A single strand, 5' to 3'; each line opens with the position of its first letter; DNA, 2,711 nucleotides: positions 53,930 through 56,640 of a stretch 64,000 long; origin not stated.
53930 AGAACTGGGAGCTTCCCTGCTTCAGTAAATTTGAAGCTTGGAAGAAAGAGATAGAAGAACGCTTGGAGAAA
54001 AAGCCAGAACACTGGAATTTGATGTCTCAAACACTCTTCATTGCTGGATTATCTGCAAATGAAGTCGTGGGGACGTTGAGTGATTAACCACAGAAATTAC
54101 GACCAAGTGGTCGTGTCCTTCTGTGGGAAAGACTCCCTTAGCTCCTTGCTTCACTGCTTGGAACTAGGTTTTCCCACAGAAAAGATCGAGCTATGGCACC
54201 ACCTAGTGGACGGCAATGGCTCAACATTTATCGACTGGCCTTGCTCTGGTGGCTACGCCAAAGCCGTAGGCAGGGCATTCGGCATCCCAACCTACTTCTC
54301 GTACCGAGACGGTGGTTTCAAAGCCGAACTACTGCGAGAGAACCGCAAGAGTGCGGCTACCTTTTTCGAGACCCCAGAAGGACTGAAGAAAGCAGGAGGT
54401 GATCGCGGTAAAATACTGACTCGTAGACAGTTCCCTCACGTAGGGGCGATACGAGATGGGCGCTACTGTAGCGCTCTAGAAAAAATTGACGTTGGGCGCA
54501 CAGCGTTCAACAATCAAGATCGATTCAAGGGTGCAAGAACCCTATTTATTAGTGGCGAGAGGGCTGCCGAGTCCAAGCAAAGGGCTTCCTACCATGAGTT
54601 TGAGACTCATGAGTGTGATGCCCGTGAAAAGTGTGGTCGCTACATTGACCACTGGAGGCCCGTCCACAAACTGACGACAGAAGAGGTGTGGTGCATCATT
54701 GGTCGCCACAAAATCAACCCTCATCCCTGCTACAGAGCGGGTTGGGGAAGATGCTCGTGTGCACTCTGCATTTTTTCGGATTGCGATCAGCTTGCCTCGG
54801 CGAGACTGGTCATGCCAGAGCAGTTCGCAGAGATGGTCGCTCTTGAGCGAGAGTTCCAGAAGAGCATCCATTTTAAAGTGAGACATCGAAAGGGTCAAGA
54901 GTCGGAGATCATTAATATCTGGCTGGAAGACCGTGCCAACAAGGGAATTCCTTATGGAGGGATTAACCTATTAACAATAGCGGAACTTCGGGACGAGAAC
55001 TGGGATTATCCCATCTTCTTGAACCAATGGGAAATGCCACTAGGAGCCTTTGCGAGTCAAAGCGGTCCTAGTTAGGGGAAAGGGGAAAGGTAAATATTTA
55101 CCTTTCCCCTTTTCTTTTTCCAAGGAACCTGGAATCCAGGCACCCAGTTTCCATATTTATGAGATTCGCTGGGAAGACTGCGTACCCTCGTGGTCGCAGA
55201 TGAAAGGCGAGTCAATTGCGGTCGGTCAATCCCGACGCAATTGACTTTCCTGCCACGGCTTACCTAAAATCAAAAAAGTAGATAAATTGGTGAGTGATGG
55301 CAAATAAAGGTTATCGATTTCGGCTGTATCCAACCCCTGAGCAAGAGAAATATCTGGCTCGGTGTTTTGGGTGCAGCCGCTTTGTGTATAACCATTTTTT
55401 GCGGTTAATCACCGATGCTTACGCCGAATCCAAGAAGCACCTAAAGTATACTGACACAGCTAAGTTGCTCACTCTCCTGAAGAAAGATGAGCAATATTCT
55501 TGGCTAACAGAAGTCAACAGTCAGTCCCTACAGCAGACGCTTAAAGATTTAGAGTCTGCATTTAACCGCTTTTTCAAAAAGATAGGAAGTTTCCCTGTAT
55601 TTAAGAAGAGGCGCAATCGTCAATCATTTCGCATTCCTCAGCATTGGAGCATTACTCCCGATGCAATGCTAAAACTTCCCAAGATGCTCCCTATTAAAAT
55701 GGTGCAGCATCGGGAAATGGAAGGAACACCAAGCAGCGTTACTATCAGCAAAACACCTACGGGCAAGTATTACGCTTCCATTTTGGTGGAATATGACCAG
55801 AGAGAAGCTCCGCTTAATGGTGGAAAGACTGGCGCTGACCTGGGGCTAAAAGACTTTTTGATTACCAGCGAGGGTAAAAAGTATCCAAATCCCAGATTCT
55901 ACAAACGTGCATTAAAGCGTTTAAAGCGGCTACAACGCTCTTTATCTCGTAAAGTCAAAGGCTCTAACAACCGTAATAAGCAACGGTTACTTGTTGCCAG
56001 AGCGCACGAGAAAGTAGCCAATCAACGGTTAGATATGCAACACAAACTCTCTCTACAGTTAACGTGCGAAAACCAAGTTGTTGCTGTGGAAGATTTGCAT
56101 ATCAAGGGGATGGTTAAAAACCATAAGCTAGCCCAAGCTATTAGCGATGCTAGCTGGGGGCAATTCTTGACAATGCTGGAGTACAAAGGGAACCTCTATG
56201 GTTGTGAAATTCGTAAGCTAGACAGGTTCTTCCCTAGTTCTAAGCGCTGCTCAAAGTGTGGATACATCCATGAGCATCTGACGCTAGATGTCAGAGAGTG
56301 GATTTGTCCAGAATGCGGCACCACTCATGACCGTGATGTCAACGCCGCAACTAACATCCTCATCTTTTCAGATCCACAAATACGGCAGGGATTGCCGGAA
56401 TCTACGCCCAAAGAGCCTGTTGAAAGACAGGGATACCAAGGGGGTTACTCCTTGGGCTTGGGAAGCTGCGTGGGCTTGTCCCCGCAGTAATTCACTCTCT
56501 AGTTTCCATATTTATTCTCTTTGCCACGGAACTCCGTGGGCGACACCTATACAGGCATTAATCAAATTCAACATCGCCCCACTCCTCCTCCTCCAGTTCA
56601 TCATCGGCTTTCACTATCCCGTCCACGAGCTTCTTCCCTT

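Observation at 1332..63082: Window-wide lattice of a 14-bp palindrome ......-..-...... (28 copies, about one per 2.3 kb)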

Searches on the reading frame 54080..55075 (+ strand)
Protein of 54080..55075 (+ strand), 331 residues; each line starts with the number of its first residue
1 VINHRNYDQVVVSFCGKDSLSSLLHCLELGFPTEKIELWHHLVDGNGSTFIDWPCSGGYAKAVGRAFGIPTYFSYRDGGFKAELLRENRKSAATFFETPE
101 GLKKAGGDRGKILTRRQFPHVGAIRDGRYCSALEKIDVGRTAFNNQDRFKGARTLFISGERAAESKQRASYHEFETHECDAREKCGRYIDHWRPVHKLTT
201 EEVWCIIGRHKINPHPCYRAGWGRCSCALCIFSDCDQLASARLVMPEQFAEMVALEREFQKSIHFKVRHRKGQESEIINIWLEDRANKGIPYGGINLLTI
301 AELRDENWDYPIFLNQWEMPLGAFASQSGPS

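Call 18: search_protein_families(library=pfam, proteins=[window:54080-55075:+], max_evalue=0.01)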
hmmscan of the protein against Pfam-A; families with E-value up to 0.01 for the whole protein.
window:54080-55075:+ (331 aa): 1 family
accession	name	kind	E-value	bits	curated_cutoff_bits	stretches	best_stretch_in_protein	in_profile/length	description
PF01507.26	PAPS_reduct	-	5.1e-05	23.8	22.5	1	153-230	101-172/175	Phosphoadenosine phosphosulfate reductase domain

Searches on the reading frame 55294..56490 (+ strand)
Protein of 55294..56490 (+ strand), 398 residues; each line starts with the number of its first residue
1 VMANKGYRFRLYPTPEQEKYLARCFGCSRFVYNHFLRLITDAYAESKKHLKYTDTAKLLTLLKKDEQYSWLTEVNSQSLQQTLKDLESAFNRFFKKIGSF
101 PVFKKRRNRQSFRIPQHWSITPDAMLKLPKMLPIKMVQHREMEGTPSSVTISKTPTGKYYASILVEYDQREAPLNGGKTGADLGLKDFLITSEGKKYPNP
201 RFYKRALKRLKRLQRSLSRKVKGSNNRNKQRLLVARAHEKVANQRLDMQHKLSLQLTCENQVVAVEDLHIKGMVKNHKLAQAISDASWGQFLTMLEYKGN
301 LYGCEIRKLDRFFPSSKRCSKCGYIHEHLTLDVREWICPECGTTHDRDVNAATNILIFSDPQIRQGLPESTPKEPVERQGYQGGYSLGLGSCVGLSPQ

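Call 6: search_protein_families(library=pfam, proteins=[window:55294-56490:+])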
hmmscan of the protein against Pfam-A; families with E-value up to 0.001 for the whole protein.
window:55294-56490:+ (398 aa): 3 families
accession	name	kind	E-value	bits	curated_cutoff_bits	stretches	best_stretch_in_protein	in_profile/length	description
PF01385.25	OrfB_IS605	-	3.4e-27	95.5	30.5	1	162-276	1-119/120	Probable transposase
PF07282.18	Cas12f1-like_TNB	-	6e-25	87.6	26.3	1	288-355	1-60/60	Cas12f1-like, TNB domain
PF12323.14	HTH_OrfB_IS605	-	6.2e-22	77.3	21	1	1-48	1-47/47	Helix-turn-helix domain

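Call 26: find_related_loci(query=window:55294-56490:+, collection=genome_contigs, flank=10000)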
Query window:55294-56490:+ (398 aa) in genome_contigs; peptide patterns used: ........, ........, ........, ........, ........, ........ (x = any residue, [..] = any of these).
566 stretches matched a pattern; 131 encode a relative of the query (tblastn E <= 1e-3); the best 80 are kept; 80 distinct loci.
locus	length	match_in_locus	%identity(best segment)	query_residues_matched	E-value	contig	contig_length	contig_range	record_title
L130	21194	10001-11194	91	1-398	0e+0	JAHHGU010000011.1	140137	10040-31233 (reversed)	MAG: Aphanothece sp. CMT-3BRIN-NPC111 scaffold_56_c1, whole genome shotgun sequence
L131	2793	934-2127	90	1-398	0e+0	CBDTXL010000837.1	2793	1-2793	MAG TPA_asm: uncultured bacterium isolate ERR2431955_maxbin2_4 genome assembly, contig: ERZ23878311.48602, whole genome 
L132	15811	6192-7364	91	1-391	0e+0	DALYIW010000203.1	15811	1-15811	MAG TPA_asm: Coleofasciculaceae cyanobacterium CTOTU46601 NODE_253_length_15811_cov_3.963316, whole genome shotgun seque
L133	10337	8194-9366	87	1-391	0e+0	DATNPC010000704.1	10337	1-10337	MAG TPA_asm: Allocoleopsis sp. isolate SMAG_U16471 k141_1222070, whole genome shotgun sequence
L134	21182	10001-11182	91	1-394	0e+0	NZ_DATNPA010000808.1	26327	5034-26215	MAG: Allocoleopsis sp. isolate SMAG_U16469 k141_593242, whole genome shotgun sequence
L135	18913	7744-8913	88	2-391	0e+0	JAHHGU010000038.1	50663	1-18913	MAG: Aphanothece sp. CMT-3BRIN-NPC111 scaffold_144_c1, whole genome shotgun sequence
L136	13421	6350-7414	49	4-356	7e-104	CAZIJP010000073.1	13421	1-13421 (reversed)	MAG TPA_asm: uncultured bacterium isolate binchicken_co113_227 genome assembly, contig: NODE_5383_length_13421_cov_5.594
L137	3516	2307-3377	48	6-356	6e-104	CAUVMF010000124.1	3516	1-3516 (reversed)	MAG TPA_asm: uncultured Selenomonas sp. isolate SRR23388464_bin.16_MetaWRAP_v1.3_MAG genome assembly, contig: ERZ2165980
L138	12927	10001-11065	50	5-356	1e-101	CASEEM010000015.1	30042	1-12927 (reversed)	uncultured Eubacteriales bacterium isolate CO.O62.metabat-bins.370 genome assembly, contig: CO.O62.metabat-bins.370.fa_k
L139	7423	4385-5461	49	2-355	1e-101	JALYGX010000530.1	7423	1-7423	MAG: Cyanobacteriota bacterium isolate GDC bin22 SD1469-71_k127_681022, whole genome shotgun sequence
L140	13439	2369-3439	47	6-356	3e-100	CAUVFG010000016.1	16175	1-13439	MAG TPA_asm: uncultured Selenomonas sp. isolate SRR23388440_bin.48_MetaWRAP_v1.3_MAG genome assembly, contig: ERZ2165979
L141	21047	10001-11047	47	7-356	9e-100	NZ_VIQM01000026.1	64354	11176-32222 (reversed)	Sphingobacterium cavernae strain 5.0403-2 NODE_20, whole genome shotgun sequence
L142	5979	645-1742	46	7-380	7e-100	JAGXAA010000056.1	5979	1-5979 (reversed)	MAG: Patescibacteria group bacterium isolate REEB66 contig-150_18778, whole genome shotgun sequence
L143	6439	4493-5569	46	1-356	2e-99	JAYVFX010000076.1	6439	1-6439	MAG: Deltaproteobacteria bacterium isolate GL45_Down_concoct_107 GL45_Down_concoct_107_75, whole genome shotgun sequence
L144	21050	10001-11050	48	5-355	2e-98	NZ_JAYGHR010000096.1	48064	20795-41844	Limnoraphis robusta BA-68 BA1 NODE_84_length_48064_cov_23.652002, whole genome shotgun sequence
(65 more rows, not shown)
